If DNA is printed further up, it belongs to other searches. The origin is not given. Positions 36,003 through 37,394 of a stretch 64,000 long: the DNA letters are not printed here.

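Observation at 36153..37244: MetE-family Zn methyltransferase co-operonic with DUF3237 and 4-hydroxybenzoate 3-monooxygenase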

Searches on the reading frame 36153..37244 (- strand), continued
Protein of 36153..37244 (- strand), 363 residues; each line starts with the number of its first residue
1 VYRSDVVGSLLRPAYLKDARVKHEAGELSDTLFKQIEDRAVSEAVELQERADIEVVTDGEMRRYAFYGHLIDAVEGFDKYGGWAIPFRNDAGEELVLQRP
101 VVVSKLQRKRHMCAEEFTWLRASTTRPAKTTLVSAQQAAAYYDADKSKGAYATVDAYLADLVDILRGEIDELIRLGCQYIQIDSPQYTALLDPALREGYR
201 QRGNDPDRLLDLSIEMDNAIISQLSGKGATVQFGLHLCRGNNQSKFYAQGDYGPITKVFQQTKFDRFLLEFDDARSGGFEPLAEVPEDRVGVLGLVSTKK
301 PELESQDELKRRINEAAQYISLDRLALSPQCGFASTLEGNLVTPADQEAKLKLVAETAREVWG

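Call 52: search_protein_families(library=ncbifam, proteins=[L005:11167-13029:+, L005:13049-14428:+, L005:5856-6701:+, L005:6706-8232:+, L002:7495-7908:+], max_evalue=1e-10)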
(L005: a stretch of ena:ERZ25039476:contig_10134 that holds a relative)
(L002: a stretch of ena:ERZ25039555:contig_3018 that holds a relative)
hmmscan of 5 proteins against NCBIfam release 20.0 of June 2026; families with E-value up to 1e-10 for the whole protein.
L005:11167-13029:+ (620 aa): 51 families (the best 25 are shown)
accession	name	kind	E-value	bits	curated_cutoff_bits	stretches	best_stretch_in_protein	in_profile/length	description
NF009232.0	PRK12582.1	subfamily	2e-236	786.1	777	1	5-618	12-623/624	acyl-CoA synthetase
NF004837.0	PRK06187.1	subfamily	1.3e-36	125.9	476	1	39-455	5-410/531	long-chain-fatty-acid--CoA ligase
NF005702.0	PRK07514.1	subfamily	2.1e-33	115.5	558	1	44-457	5-390/506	malonyl-CoA synthase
TIGR01733.1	AA-adenyl-dom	subfamily_domain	5.6e-31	107.7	317.4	1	73-477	1-384/409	amino acid adenylation domain-containing protein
NF005801.1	PRK07656.1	equivalog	3.2e-29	101.9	657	1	69-457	24-393/500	FadD3 family acyl-CoA ligase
NF041592.1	carboxyl_red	equivalog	1.2e-28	99.4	1300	1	67-614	73-625/1160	carboxylic acid reductase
NF005858.0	PRK07787.1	subfamily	8.6e-27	93.7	575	1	82-513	33-413/471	acyl-CoA synthetase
TIGR01923.1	menE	equivalog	9.2e-27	94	330.15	1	73-457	1-338/442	o-succinylbenzoate--CoA ligase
NF006182.0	PRK08316.1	subfamily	1.2e-24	86.7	663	1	41-455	10-405/523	fatty acyl-CoA synthetase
NF004114.0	PRK05605.1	equivalog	2.5e-24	85.5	766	1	178-456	183-458/575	long-chain-fatty-acid--CoA ligase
NF006572.0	PRK09088.1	equivalog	3.3e-22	78.8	696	1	52-453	11-374/491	acyl-CoA synthetase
TIGR02262.1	benz_CoA_lig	subfamily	2.2e-21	76.2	375.25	1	67-509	26-442/508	benzoate-CoA ligase family protein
NF004822.0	PRK06178.1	equivalog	3.7e-21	75.3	782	1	42-284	37-284/571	acyl-CoA synthetase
NF005307.0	PRK06839.1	equivalog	5.9e-20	71.4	748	1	70-456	26-382/496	o-succinylbenzoate--CoA ligase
NF004229.0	PRK05677.1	subfamily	8.4e-20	70.7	879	1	207-453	202-441/563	long-chain-fatty-acid--CoA ligase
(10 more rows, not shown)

L005:13049-14428:+ (459 aa): 12 families
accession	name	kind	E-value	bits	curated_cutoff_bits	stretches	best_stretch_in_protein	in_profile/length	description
TIGR00893.1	2A0114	subfamily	1.4e-43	149.4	395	1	34-432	1-397/399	D-galactonate transporter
TIGR00895.1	2A0115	subfamily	9.8e-25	87.3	418.55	1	24-391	14-382/398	aromatic acid/H+ symport family MFS transporter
TIGR00881.1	2A0104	subfamily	1.6e-24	86.6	407.75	1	38-407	6-369/379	phosphoglycerate transporter protein PgtP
TIGR00711.1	efflux_EmrB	subfamily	2.4e-21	76.1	230.2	1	28-180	3-154/485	DHA2 family efflux MFS transporter permease subunit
TIGR00894.1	2A0114euk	subfamily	6.6e-18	64.5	626.45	1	76-362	89-376/465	Na(+)-dependent inorganic phosphate cotransporter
TIGR00880.1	2_A_01_02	superfamily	6.4e-16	58.7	131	1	72-201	7-137/141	multidrug resistance protein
NF008586.0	PRK11551.1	equivalog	2.8e-15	56.2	410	1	31-437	16-396/406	3-(3-hydroxy-phenyl)propionate transporter MhpT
TIGR00891.1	2A0112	subfamily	2.1e-13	50.1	552.9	1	42-398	27-376/405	sialate:H+ symport family MFS transporter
NF033896.2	MFS_LfrA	equivalog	2.5e-13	49.5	825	1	23-177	16-170/504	efflux MFS transporter LfrA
NF033135.1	cmx_cmrA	equivalog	1.6e-11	43.9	400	0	45-426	21-367/374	Cmx/CmrA family chloramphenicol efflux MFS transporter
NF006386.0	PRK08633.1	equivalog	2.2e-11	42.3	1221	1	69-363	53-334/1147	acyl-[ACP]--phospholipid O-acyltransferase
NF003024.0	PRK03893.1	subfamily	8.9e-11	41.3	604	0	33-212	27-189/497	sialate:H+ symport family MFS transporter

L005:5856-6701:+ (281 aa): 0 families

L005:6706-8232:+ (508 aa): 0 families

L002:7495-7908:+ (137 aa): 1 family
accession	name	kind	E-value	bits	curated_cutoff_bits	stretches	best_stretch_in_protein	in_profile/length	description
TIGR02799.1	thio_ybgC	equivalog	1.1e-16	61.3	141.35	1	2-128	1-125/126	tol-pal system-associated acyl-CoA thioesterase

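Call 58: get_annotated_region(hit=H9, flank=6000)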
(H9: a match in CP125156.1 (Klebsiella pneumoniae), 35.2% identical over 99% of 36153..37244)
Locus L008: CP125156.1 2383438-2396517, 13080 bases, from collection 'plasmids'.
description: Klebsiella pneumoniae strain 176 plasmid unnamed2, complete sequence
organism: Klebsiella pneumoniae (NCBI taxid 573)
taxonomy: Bacteria; Pseudomonadota; Gammaproteobacteria; Enterobacterales; Enterobacteriaceae; Klebsiella; Klebsiella pneumoniae
host: -; source: -; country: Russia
typing (MOB-suite, as given by PLSDB): non-mobilizable; mating-pair formation MPF_T
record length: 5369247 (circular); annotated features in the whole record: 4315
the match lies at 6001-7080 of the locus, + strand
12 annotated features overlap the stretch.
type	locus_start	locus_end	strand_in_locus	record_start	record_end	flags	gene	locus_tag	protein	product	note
CDS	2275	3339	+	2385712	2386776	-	-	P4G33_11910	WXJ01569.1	LacI family DNA-binding transcriptional regulator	-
CDS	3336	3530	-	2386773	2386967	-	-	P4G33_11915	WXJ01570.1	hypothetical protein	-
CDS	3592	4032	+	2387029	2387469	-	-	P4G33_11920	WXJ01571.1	GNAT family N-acetyltransferase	-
CDS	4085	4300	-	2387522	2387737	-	-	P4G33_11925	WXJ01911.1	DUF4177 domain-containing protein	-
CDS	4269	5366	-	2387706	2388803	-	ftrA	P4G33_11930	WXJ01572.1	transcriptional regulator FtrA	-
CDS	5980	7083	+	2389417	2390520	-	-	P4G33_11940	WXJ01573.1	cobalamin-independent methionine synthase II family protein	-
CDS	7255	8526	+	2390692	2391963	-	urtA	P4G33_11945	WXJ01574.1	urea ABC transporter substrate-binding protein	-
CDS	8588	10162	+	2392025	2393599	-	urtB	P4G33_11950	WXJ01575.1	urea ABC transporter permease subunit UrtB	-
CDS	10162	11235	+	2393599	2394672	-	urtC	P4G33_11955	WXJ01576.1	urea ABC transporter permease subunit UrtC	-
CDS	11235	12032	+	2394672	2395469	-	urtD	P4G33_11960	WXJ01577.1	urea ABC transporter ATP-binding protein UrtD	-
CDS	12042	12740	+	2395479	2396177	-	urtE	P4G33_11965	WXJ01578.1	urea ABC transporter ATP-binding subunit UrtE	-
CDS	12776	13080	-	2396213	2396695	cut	-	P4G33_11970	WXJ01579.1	helix-turn-helix domain-containing protein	-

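Call 59: get_annotated_region(hit=H5, flank=6000)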
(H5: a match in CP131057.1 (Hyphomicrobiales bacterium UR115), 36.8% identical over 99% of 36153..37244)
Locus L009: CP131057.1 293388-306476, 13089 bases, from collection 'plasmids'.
description: Hyphomicrobiales bacterium UR115 plasmid unnamed, complete sequence
organism: Hyphomicrobiales bacterium UR115 (NCBI taxid 3064829)
taxonomy: Bacteria; Pseudomonadota; Alphaproteobacteria; Hyphomicrobiales; ; ; Hyphomicrobiales bacterium UR115
host: -; source: tomato,bacteria,rhizosphere soil; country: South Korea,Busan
typing (MOB-suite, as given by PLSDB): non-mobilizable
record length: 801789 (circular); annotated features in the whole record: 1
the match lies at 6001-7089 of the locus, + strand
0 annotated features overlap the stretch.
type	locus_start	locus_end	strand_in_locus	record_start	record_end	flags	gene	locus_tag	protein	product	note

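Call 62: search_protein_representatives(protein=window:36153-37244:-)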
Query: 363 residues. Proteins with E-value up to 0.001 (for the whole library): 8074; up to 1e-10: 3508; up to 1e-30: 607. The best 150 are listed.
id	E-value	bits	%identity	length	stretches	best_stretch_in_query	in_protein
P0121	4.8e-157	539.0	67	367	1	3-362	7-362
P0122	8.4e-101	354.0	65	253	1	2-252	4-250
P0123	7.9e-94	331.1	63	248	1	2-249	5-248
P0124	1.2e-93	330.5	50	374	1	3-362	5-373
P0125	1.1e-88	314.2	64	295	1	131-363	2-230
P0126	3.8e-85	302.6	81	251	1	2-173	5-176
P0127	1.4e-83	297.4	60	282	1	75-295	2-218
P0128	4.5e-83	295.7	47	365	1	3-363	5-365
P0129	7.1e-83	295.1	45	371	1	2-363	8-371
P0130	4.0e-82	292.6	46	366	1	3-363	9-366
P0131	7.3e-82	291.8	45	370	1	2-362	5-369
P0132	1.7e-81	290.5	46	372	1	2-362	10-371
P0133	3.6e-81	289.5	68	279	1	32-226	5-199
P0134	4.0e-81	289.3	45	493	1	1-363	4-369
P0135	9.0e-81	288.2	56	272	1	109-363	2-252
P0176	7.8e-68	245.6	42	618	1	2-363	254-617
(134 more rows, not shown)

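Call 64: find_related_loci(query=A2, collection=genome_contigs, flank=10000)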
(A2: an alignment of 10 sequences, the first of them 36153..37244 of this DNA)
Query A2 (363 aa) in genome_contigs; peptide patterns used: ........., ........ (x = any residue, [..] = any of these).
600 stretches matched a pattern (row limit reached: there are more); 599 encode a relative of the query (tblastn E <= 1e-3); the best 80 are kept; 80 distinct loci.
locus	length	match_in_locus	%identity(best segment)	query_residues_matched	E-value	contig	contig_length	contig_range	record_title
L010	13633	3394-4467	80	1-362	0e+0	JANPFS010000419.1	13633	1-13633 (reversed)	MAG: Blastocatellia bacterium isolate VAR_78_concoct_101 VAR_78_k141_3362337, whole genome shotgun sequence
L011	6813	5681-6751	80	2-362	0e+0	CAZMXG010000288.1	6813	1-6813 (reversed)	MAG TPA_asm: uncultured Heliomicrobium sp. isolate SRP173033_co1_351 genome assembly, contig: NODE_29342_length_6813_cov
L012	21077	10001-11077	79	1-363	0e+0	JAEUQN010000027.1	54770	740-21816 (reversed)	MAG: Blastocatellia bacterium isolate new MAG-252 NODE_27_length_54770_cov_4.513484, whole genome shotgun sequence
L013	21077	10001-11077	77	1-363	0e+0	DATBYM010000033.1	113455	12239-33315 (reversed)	MAG TPA_asm: Terriglobales bacterium isolate SMAG_U7593 k141_462729, whole genome shotgun sequence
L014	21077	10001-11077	75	1-363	0e+0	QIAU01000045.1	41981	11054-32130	MAG: Acidobacteria bacterium isolate gp1 AA121 14_0903_12_30cm_scaffold_1039_curated, whole genome shotgun sequence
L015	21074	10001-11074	75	1-362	0e+0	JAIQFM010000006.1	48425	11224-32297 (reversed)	MAG: Terriglobia bacterium isolate SRVP_22 SR-VP_26_10_2019_C_20cm_scaffold_1318, whole genome shotgun sequence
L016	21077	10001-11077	75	1-363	0e+0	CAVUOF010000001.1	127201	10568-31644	MAG: uncultured Acidobacteriota bacterium isolate MFD03975.bin.2.194 genome assembly, contig: contig_107198, whole genom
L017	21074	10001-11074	76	1-362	0e+0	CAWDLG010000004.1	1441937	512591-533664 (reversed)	MAG: Terriglobales bacterium isolate MFD04944.bin.1.147 genome assembly, contig: contig_51795, whole genome shotgun sequ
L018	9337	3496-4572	76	1-363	0e+0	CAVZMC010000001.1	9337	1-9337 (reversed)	MAG: uncultured Acidobacteriaceae bacterium isolate MFD09222.bin.3.34 genome assembly, contig: contig_101852, whole geno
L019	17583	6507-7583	73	2-363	0e+0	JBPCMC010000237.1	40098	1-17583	MAG: Thermomicrobiales bacterium isolate TH_ant_mag_94 S1Ck127_4831358_flag_1_multi_8.4206_len_40098, whole genome shotg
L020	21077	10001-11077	72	2-363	1e-177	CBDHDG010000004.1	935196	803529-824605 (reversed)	MAG: bacterium isolate 69b2227f-91d7-440d-8fa6-b459675921ba genome assembly, contig: contig_4, whole genome shotgun sequ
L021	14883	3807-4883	72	1-363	1e-177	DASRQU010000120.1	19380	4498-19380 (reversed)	MAG TPA_asm: Candidatus Acidiferrales bacterium isolate SMAG_U4315 k141_1870218, whole genome shotgun sequence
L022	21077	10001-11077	75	1-363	1e-177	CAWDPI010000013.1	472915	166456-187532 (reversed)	MAG: uncultured Acidobacteriota bacterium isolate MFD09222.bin.2.76 genome assembly, contig: contig_56633, whole genome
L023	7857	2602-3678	71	2-363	8e-177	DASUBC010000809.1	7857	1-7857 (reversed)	MAG TPA_asm: Thermomicrobiales bacterium isolate SMAG_U2511 k141_1062895, whole genome shotgun sequence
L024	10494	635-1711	72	2-363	3e-176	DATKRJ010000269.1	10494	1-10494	MAG TPA_asm: Thermomicrobiaceae bacterium isolate SMAG_U14025 k141_453781, whole genome shotgun sequence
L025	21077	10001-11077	74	1-363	9e-174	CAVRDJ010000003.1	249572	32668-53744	MAG: uncultured Acidobacteriota bacterium isolate MFD03346.bin.2.106 genome assembly, contig: contig_26894, whole genome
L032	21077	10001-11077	71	2-363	2e-169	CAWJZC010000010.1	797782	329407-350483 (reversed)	MAG: uncultured Chloroflexia bacterium isolate MFD04580.bin.2.129 genome assembly, contig: contig_2695, whole genome sho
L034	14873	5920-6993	80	2-363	0e+0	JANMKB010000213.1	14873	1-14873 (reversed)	MAG: Blastocatellia bacterium isolate OTE_64_metabat_263 OTE_64_k141_3846922, whole genome shotgun sequence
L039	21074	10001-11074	66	2-363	7e-163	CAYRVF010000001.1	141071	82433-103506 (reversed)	MAG TPA_asm: uncultured Ktedonobacterales bacterium isolate SRP272529_co1_100 genome assembly, contig: NODE_72_length_14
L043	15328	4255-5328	66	2-362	2e-157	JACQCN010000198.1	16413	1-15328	MAG: Candidatus Rokuibacteriota bacterium isolate NC_groundwater_969_Pr1_S-0.2um_71_15 Montesol18-Sp2_coassembly_scaffol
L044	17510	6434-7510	64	1-362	4e-155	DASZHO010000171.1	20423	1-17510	MAG TPA_asm: Vicinamibacterales bacterium isolate SMAG_U6578 k141_8229820, whole genome shotgun sequence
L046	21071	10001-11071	67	3-363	5e-165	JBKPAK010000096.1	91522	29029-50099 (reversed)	MAG: Candidatus Methylomirabilota bacterium isolate GB_HAYS_MAG_00007 GB_HAYS_000000057753, whole genome shotgun sequenc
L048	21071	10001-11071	64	3-362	3e-150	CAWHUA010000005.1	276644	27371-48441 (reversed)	MAG: Vicinamibacterales bacterium isolate MFD05747.bin.1.108 genome assembly, contig: contig_3389, whole genome shotgun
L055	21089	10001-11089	43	2-363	4e-90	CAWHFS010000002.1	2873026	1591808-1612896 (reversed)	MAG: uncultured Alphaproteobacteria bacterium isolate MFD00822.bin.1.254 genome assembly, contig: contig_44053, whole ge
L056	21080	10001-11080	46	2-363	6e-88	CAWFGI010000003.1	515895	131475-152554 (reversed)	MAG: uncultured Acidobacteriota bacterium isolate MFD00731.bin.3.104 genome assembly, contig: contig_13440, whole genome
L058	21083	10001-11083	46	2-362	2e-86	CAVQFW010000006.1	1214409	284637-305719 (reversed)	MAG: uncultured Acidobacteriota bacterium isolate MFD06526.bin.1.142 genome assembly, contig: contig_2528, whole genome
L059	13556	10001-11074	43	2-362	2e-86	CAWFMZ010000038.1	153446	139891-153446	MAG: uncultured Alphaproteobacteria bacterium isolate MFD02134.bin.1.196 genome assembly, contig: contig_7815, whole gen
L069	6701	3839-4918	45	2-362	3e-84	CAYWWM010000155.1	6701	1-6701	MAG TPA_asm: uncultured Solibacteraceae bacterium isolate binchicken_co21_454 genome assembly, contig: NODE_12730_length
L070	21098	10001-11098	42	1-363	4e-84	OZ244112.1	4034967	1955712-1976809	MAG: Dehalococcoidia bacterium isolate 98c33025-9a88-4adf-8ca6-a97f3c9d2c4b genome assembly, chromosome: 1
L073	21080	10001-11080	42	2-363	6e-84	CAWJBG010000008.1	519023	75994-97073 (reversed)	MAG: uncultured Alphaproteobacteria bacterium isolate MFD04752.bin.1.17 genome assembly, contig: contig_18176, whole gen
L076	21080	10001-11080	44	2-363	1e-83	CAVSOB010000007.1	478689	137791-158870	MAG: uncultured Acidobacteriota bacterium isolate MFD03346.bin.1.44 genome assembly, contig: contig_5210, whole genome s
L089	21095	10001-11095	43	2-363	2e-82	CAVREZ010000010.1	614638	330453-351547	MAG: uncultured Acidobacteriota bacterium isolate MFD04463.bin.2.28 genome assembly, contig: contig_55926, whole genome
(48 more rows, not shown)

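Call 72: search_protein_families(library=pfam, proteins=[L069:2177-3796:+, L089:5476-6186:-, L015:3882-5282:+, L043:7317-8111:+, L023:5150-5548:+, L058:13232-14095:-, L076:12435-13223:-, L058:14174-15136:+, L034:8887-10134:+, L059:9247-9924:-], max_evalue=0.00001)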
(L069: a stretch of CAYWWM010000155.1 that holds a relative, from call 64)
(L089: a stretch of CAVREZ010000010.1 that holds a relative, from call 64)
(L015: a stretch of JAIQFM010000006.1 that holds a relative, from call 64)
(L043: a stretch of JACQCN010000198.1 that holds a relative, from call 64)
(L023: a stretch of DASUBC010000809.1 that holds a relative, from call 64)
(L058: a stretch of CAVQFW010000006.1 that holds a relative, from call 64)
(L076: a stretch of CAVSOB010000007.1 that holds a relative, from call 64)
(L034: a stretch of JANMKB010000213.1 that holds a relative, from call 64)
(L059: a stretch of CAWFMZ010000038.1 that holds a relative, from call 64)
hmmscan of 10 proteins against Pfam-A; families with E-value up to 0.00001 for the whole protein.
L069:2177-3796:+ (539 aa): 2 families
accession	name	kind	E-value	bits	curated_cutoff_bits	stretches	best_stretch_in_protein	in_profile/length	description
PF00501.34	AMP-binding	-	4.3e-84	283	29.9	1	30-399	5-384/384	AMP-binding enzyme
PF13193.12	AMP-binding_C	-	6.6e-16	59.4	24.5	1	449-525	1-76/76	AMP-binding enzyme C-terminal domain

L089:5476-6186:- (236 aa): 3 families
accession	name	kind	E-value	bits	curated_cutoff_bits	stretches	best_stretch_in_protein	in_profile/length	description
PF00775.27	Dioxygenase_C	-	1e-55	188.5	27.3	1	46-226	2-182/182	Dioxygenase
PF12391.13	PCDO_beta_N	-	8e-11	41.9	24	1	13-41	6-34/34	Protocatechuate 3,4-dioxygenase beta subunit N terminal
PF13620.12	CarboxypepD_reg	-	5.4e-07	30.3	32.3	1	77-144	2-50/82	Carboxypeptidase regulatory-like domain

L015:3882-5282:+ (466 aa): 2 families
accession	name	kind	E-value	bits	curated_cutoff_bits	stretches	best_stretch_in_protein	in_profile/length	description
PF00206.25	Lyase_1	-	2.1e-53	182.2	27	1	27-317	6-312/312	Lyase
PF10397.14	ADSL_C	-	2.1e-09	38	32.7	1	381-454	1-75/79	Adenylosuccinate lyase C-terminus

L043:7317-8111:+ (264 aa): 3 families
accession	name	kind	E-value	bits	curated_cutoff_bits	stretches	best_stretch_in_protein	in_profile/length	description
PF00561.26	Abhydrolase_1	-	4.3e-27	95.8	25.8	1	21-246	1-243/245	alpha/beta hydrolase fold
PF12697.13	Abhydrolase_6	-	2.8e-20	74.4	26.3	1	34-253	12-216/217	Alpha/beta hydrolase family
PF12146.15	Hydrolase_4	-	1.2e-14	54.7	27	1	46-246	31-237/239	Serine aminopeptidase, S33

L023:5150-5548:+ (132 aa): 1 family
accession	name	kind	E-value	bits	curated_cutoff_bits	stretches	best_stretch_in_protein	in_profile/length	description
PF02627.25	CMD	-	1.6e-25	89.3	23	1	35-116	2-83/84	Carboxymuconolactone decarboxylase family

L058:13232-14095:- (287 aa): 1 family
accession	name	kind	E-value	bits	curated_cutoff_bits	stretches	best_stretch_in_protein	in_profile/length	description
PF01144.29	CoA_trans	-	6.5e-16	58.8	23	1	9-214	6-207/217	Coenzyme A transferase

L076:12435-13223:- (262 aa): 1 family
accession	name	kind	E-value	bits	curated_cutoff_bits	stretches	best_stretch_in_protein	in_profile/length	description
PF01144.29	CoA_trans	-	1e-45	156.2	23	1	10-217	2-215/217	Coenzyme A transferase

L058:14174-15136:+ (320 aa): 2 families
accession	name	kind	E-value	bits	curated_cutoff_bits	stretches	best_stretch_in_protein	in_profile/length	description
PF01614.24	IclR_C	-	4.4e-43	147.3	24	1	143-316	1-173/174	Bacterial transcriptional regulator IclR C-terminal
PF09339.16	HTH_IclR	-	2.5e-13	50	22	1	77-127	1-51/52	IclR helix-turn-helix domain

L034:8887-10134:+ (415 aa): 2 families
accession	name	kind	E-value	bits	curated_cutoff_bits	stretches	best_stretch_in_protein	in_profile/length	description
PF00108.29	Thiolase_N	-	8.8e-56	189.6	26.4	1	15-280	2-258/260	Thiolase, N-terminal domain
PF02803.24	Thiolase_C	-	2.8e-46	156.6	27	1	291-410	3-122/123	Thiolase, C-terminal domain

L059:9247-9924:- (225 aa): 2 families
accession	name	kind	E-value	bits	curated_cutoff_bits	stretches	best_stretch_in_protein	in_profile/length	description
PF17932.6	TetR_C_24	-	5.6e-22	78.6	26.4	1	108-220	2-114/114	Tetracyclin repressor-like, C-terminal domain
PF00440.29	TetR_N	-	1.2e-12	47.8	24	1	42-83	1-42/47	Bacterial regulatory proteins, tetR family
